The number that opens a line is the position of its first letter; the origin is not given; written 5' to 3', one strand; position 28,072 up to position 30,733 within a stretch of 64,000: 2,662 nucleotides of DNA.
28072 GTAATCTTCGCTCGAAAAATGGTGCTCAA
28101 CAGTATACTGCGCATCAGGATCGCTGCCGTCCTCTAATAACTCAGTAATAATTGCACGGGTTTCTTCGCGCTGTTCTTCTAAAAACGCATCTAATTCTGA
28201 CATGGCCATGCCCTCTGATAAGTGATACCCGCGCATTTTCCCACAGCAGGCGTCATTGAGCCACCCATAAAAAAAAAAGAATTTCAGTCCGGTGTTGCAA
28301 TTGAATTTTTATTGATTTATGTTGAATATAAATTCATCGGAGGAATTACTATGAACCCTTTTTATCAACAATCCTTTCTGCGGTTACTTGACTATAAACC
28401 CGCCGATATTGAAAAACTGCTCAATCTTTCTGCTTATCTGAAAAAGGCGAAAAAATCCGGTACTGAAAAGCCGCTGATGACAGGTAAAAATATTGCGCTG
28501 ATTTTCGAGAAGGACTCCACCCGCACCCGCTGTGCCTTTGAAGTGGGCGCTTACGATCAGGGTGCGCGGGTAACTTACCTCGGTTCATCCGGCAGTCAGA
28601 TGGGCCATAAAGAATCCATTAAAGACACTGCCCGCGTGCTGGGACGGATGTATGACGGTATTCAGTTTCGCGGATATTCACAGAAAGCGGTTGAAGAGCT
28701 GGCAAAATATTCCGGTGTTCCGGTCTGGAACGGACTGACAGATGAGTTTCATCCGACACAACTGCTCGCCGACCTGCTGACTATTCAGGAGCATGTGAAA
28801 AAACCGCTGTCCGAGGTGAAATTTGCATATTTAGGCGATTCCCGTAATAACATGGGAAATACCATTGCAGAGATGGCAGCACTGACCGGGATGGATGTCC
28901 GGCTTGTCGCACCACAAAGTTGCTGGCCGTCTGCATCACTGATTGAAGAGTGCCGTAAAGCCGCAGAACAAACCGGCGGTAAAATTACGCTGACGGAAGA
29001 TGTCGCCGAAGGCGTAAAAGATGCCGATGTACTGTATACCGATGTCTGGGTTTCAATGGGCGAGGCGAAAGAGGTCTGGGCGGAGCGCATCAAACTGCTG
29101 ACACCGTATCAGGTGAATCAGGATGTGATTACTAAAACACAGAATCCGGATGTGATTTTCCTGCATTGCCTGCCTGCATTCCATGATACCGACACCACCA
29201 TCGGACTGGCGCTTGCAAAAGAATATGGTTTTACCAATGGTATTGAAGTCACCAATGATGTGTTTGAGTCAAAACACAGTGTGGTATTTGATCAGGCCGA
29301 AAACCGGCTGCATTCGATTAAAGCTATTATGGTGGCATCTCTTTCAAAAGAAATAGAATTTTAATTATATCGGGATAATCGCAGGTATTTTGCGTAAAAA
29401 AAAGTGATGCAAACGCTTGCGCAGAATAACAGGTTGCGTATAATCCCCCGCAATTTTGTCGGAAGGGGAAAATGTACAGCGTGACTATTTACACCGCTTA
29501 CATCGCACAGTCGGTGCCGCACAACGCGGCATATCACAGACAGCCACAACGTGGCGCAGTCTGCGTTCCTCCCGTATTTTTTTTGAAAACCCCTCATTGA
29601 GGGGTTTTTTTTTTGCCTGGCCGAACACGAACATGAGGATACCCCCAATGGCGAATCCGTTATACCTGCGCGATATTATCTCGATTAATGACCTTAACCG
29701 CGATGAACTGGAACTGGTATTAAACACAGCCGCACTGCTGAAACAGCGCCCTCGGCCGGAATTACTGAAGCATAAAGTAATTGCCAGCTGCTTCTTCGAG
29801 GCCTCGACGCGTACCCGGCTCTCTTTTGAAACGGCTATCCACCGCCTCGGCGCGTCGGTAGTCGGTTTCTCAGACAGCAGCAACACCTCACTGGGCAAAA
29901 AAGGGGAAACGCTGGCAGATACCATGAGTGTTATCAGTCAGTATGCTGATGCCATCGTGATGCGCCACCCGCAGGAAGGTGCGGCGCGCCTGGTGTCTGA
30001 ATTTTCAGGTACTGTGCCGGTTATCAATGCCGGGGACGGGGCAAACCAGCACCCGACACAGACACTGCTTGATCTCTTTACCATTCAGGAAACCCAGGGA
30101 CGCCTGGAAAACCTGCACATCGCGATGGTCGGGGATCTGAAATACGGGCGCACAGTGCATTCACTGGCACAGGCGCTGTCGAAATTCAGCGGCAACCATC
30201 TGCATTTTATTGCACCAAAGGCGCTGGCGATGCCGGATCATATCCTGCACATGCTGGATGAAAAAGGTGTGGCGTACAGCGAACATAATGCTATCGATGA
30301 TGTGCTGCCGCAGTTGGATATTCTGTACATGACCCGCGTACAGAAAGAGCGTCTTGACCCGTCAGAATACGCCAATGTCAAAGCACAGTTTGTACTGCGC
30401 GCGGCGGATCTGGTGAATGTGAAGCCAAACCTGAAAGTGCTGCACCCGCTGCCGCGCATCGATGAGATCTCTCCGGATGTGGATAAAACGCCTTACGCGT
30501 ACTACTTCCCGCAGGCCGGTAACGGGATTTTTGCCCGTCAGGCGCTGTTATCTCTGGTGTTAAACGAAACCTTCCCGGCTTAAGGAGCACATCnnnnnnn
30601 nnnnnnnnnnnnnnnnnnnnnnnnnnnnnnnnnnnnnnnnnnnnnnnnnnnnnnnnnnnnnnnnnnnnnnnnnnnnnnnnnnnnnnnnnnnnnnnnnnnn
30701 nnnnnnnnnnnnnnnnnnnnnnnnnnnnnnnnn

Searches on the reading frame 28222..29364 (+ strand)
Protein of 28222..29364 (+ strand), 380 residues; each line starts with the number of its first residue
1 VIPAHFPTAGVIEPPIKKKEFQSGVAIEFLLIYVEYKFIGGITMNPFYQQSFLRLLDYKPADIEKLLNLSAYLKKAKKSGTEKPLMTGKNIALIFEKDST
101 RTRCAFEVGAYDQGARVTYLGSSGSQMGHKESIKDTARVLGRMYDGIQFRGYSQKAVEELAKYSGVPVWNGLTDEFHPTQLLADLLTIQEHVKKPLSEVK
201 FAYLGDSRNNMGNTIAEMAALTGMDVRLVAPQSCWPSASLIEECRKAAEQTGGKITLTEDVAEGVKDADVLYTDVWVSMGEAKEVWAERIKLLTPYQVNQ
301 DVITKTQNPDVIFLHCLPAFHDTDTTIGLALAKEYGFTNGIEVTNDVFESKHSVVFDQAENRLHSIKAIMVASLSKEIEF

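Call 51: search_protein_families(library=pfam, proteins=[window:28222-29364:+], max_evalue=0.001)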
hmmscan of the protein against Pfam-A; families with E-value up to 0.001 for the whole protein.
window:28222-29364:+ (380 aa): 2 families
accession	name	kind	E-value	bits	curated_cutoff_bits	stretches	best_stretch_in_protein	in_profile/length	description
PF00185.30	OTCace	-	1e-54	185.3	29.4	1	198-372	2-156/157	Aspartate/ornithine carbamoyltransferase, Asp/Orn binding domain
PF02729.26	OTCace_N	-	9.6e-47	159.2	29.9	1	51-190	2-148/148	Aspartate/ornithine carbamoyltransferase, carbamoyl-P binding domain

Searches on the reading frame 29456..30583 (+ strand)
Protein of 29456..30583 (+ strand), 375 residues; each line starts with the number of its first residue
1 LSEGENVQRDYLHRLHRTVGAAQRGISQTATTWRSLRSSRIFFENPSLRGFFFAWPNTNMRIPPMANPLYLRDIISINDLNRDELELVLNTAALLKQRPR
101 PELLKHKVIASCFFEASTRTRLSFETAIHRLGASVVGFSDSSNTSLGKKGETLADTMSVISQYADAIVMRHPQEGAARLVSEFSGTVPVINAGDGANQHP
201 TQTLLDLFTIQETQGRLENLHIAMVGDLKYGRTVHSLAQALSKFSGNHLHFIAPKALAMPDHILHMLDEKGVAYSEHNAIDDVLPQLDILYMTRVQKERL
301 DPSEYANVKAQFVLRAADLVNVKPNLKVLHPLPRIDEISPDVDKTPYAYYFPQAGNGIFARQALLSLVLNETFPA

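Call 51: search_protein_families(library=pfam, proteins=[window:29456-30583:+], max_evalue=0.001)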
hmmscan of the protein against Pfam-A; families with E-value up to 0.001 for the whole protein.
window:29456-30583:+ (375 aa): 2 families
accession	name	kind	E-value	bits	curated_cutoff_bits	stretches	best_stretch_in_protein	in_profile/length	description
PF02729.26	OTCace_N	-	6.6e-49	166.2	29.9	1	72-212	1-148/148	Aspartate/ornithine carbamoyltransferase, carbamoyl-P binding domain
PF00185.30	OTCace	-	2.5e-26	93.1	29.4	1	219-367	2-156/157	Aspartate/ornithine carbamoyltransferase, Asp/Orn binding domain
